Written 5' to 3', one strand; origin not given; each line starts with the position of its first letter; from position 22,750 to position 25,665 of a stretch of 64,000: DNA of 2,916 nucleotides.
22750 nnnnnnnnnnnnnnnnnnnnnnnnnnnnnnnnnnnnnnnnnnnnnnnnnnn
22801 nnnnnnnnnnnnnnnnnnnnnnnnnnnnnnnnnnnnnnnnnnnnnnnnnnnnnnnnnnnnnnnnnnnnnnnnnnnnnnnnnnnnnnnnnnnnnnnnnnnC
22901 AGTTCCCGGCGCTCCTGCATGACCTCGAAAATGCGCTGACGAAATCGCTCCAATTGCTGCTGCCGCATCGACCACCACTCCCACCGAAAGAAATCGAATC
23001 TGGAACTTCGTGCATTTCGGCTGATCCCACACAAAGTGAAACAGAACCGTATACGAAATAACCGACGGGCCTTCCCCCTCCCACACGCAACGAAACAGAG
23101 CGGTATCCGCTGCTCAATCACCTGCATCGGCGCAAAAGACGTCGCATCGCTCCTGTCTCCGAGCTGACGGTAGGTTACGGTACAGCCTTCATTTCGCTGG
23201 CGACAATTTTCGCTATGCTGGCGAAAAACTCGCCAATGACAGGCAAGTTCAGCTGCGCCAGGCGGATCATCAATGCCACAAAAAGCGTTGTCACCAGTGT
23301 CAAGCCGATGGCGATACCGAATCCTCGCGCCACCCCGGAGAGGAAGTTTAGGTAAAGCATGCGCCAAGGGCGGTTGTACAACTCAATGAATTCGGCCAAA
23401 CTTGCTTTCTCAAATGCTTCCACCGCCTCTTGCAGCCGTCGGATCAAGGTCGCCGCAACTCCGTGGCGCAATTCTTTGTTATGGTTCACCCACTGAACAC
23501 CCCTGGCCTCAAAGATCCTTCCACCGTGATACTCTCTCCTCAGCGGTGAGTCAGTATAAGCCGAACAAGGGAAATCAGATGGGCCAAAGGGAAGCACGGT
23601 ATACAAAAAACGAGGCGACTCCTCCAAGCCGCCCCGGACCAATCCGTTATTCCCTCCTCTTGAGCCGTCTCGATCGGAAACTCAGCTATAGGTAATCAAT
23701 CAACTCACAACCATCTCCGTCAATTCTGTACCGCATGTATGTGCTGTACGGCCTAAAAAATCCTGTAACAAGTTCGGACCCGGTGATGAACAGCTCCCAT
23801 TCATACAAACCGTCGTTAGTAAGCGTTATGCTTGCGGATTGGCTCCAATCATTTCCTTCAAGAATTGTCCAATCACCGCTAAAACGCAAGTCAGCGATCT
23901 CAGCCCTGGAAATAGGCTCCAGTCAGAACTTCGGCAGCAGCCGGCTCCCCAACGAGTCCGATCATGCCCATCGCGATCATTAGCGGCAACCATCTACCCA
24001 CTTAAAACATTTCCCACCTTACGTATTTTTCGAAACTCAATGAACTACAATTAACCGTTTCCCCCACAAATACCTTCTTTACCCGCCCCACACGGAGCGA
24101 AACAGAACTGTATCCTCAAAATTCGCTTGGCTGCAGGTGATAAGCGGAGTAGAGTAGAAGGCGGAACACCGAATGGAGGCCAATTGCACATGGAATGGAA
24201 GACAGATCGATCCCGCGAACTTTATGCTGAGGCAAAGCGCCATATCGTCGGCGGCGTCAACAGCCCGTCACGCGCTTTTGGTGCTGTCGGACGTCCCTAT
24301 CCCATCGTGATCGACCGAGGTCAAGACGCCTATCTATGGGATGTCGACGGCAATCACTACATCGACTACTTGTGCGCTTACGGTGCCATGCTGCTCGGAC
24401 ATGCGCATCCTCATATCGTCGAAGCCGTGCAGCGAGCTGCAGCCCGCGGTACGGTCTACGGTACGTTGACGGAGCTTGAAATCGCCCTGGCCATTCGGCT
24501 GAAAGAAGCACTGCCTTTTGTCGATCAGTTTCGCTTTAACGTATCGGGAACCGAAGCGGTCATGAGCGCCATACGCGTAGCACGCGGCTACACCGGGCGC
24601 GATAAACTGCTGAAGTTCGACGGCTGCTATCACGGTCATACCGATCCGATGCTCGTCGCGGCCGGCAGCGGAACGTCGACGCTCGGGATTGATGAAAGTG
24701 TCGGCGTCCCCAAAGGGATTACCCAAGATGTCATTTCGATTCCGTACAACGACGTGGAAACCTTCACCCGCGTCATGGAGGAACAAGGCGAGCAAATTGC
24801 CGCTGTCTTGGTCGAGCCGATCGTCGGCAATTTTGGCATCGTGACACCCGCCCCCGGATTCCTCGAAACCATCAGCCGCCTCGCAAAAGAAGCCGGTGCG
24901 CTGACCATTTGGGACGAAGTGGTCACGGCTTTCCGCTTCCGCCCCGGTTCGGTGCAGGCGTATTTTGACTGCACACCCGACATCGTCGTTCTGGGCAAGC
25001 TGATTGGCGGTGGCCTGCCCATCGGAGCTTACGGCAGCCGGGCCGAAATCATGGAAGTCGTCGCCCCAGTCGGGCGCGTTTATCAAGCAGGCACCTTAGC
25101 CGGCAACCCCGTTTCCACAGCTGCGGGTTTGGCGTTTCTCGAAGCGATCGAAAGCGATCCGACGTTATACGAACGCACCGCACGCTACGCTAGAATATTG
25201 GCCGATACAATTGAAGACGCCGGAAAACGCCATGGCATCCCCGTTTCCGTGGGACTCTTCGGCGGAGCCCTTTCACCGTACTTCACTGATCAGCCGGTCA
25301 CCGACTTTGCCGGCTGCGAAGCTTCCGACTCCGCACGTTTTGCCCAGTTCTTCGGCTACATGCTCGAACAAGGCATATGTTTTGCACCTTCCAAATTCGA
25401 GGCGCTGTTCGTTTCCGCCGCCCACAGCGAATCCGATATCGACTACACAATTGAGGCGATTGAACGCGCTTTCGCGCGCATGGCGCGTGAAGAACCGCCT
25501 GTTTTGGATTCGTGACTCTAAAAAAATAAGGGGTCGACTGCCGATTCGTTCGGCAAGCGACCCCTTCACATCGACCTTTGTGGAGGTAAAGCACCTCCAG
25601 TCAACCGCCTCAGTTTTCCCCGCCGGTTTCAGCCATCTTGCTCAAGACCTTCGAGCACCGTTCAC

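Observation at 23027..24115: Three copies of a 28-nt motif, CCACAC-N5-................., flanking a 1-kb segment upstream of the ylyA-like and hemL genes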

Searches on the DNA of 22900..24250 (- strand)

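Call 32: search_rna_families(source=window, start=22900, end=24250, threshold=evalue, max_evalue=10)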
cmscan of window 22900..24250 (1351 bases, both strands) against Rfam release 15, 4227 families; matches with E-value up to 10: 1.
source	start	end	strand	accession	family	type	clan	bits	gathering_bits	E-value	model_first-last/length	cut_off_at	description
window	23945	23956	+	RF00517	serC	Cis-reg; leader;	-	12.7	35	9.3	14-25/52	no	serC leader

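Call 72: search_dna_similar(query=window:23600-24130:-, collection=phages, mode=distant, max_evalue=0.01, max_rows=5)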
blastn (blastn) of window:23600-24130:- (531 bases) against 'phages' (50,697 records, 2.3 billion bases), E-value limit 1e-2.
No match.

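Call 73: search_dna_similar(query=window:23600-24130:-, collection=plasmids, mode=distant, max_evalue=0.01, max_rows=5)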
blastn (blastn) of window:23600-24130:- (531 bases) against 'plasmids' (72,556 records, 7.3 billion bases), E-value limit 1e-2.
No match.

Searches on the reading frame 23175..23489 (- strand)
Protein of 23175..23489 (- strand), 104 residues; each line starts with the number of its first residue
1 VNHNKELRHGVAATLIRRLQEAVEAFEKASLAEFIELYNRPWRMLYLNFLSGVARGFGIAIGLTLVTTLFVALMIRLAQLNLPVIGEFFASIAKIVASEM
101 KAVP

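Call 10: search_protein_families(library=pfam, proteins=[window:23175-23489:-], max_evalue=0.01)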
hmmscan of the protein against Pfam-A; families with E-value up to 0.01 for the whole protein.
window:23175-23489:- (104 aa): 1 family
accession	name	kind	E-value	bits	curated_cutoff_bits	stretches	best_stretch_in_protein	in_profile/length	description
PF18910.5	DUF5665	-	1.5e-17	63.8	27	1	41-96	2-55/56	Domain of unknown function (DUF5665)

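Call 47: find_homologous_proteins(query=window:23175-23489:-, max_evalue=1e-20)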
Query window:23175-23489:- (104 aa): 33 proteins with E <= 1e-20 among 60 candidates.
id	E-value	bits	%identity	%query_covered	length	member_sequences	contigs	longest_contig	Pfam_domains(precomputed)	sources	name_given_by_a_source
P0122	5.8e-56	204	96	100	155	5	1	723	PF18910.6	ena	-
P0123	6.4e-54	198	92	100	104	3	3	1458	PF18910.6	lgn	-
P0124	1.3e-35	139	71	91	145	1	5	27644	PF18910.6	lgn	-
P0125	1.3e-35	139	71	90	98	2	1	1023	PF18910.6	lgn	-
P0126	2.3e-34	135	67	93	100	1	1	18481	PF18910.6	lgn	-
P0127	3.3e-32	128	62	96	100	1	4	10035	PF18910.6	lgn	-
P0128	3.5e-32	128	62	96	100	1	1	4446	PF18910.6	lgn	-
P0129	1.3e-30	123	58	93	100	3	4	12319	PF18910.6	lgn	-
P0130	1.3e-27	114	60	85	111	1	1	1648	PF18910.6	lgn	-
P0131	2.4e-27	113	57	100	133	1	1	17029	PF18910.6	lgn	-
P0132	4.8e-26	109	54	95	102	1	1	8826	PF18910.6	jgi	jgi:hypothetical protein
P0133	6.1e-26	108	54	95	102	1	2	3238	PF18910.6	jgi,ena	jgi:hypothetical protein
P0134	1.0e-25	108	54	95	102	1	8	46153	PF18910.6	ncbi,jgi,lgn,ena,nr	ncbi:MAG: hypothetical protein GX354_10740 [Firmicutes bacterium]|jgi:hypothetical protein|nr:hypoth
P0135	3.6e-25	106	53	95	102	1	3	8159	PF18910.6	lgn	-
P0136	8.2e-25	105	53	95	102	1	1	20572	PF18910.6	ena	-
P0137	1.2e-24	104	53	95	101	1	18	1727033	PF18910.6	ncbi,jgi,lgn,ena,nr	ncbi:MAG: hypothetical protein GX341_09600 [Firmicutes bacterium]|jgi:hypothetical protein|nr:hypoth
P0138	1.8e-24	104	58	87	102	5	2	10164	PF18910.6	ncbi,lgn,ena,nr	ncbi:MAG: hypothetical protein GX986_09285 [Firmicutes bacterium]|nr:hypothetical protein [Bacillota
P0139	2.6e-24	103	49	95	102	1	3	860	PF18910.6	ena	-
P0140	5.0e-24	102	52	95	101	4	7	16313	PF18910.6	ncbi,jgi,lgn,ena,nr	ncbi:MAG: hypothetical protein GX047_03410 [Firmicutes bacterium]|jgi:hypothetical protein|nr:hypoth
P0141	8.8e-24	101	52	91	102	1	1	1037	PF18910.6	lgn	-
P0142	1.0e-23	101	54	89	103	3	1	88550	PF18910.6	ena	-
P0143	3.3e-23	100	55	85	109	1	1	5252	PF18910.6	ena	-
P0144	3.6e-23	99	49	91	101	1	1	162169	PF18910.6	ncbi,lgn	-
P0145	5.8e-23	99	51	98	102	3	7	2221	PF18910.6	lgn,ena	-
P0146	1.2e-22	98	54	86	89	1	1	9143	PF18910.6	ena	-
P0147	2.2e-22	97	51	91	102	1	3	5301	PF18910.6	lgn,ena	-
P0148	2.3e-22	97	53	88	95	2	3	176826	PF18910.6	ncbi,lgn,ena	-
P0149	3.4e-22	96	51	88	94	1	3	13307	PF18910.6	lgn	-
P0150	5.0e-22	96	50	96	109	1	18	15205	PF18910.6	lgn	-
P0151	6.5e-22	95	53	85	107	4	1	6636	PF18910.6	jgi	-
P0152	1.4e-21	94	51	84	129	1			PF18910.6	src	-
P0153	1.7e-21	94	63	73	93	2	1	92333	PF18910.6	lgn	-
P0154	4.5e-21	93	52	95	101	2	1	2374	PF18910.6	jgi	-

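Call 48: find_encoding_contigs(protein=P0123, flank=3000, max_places=6)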
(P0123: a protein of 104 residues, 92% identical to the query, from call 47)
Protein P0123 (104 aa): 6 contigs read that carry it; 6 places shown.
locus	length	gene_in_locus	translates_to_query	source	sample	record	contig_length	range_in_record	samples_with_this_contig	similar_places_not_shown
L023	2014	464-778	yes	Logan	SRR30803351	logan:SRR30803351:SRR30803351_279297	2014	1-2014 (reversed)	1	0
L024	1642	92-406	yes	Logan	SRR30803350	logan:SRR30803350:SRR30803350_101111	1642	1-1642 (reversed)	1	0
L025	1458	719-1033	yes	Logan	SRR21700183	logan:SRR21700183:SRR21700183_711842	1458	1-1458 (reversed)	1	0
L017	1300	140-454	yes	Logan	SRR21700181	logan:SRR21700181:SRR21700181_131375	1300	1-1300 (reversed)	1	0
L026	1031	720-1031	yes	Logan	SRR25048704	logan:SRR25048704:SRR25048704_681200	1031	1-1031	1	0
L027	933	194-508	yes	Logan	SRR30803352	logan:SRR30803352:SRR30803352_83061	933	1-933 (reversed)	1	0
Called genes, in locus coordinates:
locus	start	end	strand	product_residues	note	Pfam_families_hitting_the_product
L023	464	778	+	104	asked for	PF18910:DUF5665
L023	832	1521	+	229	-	PF01258:zf-dskA_traR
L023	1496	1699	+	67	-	-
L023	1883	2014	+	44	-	?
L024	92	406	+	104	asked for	PF18910:DUF5665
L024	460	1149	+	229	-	PF01258:zf-dskA_traR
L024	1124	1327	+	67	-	-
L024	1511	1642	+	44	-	?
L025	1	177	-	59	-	?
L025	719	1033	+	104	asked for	PF18910:DUF5665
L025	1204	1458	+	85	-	?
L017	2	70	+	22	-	?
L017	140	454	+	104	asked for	PF18910:DUF5665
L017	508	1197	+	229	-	PF01258:zf-dskA_traR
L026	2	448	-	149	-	?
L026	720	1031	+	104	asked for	PF18910:DUF5665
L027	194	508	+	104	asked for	PF18910:DUF5665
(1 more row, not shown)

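Call 49: find_encoding_contigs(protein=P0122, flank=3000, max_places=6)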
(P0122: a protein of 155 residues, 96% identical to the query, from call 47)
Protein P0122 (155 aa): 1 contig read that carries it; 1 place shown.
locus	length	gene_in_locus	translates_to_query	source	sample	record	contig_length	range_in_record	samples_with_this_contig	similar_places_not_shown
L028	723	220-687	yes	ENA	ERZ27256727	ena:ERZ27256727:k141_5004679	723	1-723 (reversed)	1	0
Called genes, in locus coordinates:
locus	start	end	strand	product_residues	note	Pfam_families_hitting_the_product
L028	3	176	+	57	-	?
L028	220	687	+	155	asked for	PF18910:DUF5665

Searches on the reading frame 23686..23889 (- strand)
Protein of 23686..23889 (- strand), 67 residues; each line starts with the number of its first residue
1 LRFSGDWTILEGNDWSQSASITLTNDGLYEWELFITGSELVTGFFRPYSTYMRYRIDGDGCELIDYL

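Call 10: search_protein_families(library=pfam, proteins=[window:23686-23889:-], max_evalue=0.01)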
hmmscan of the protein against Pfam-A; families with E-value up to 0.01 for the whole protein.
window:23686-23889:- (67 aa): 0 families

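Call 46: find_homologous_proteins(query=window:23686-23889:-, max_evalue=0.01)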
Query window:23686-23889:-: no candidate shares three 5-residue words with the query. No homologue found.

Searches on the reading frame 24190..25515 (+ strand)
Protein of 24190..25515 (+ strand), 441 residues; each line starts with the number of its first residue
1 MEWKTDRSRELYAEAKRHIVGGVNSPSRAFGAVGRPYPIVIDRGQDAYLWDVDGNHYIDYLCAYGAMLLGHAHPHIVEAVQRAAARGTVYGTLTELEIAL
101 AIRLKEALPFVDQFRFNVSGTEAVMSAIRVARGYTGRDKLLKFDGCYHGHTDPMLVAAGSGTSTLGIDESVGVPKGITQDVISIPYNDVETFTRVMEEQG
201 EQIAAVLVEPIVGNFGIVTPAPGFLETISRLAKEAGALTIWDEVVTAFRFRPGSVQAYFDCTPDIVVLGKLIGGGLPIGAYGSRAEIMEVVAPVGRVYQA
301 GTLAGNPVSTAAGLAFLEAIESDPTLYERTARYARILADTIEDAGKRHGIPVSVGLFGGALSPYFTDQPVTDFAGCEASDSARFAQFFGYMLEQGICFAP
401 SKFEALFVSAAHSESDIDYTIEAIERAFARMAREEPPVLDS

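Call 10: search_protein_families(library=pfam, proteins=[window:24190-25515:+], max_evalue=0.01)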
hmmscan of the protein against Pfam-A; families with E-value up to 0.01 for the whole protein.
window:24190-25515:+ (441 aa): 1 family
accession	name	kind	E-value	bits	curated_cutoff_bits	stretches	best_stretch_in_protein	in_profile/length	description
PF00202.27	Aminotran_3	-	2.1e-67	228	30.5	1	36-402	8-375/403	Aminotransferase class-III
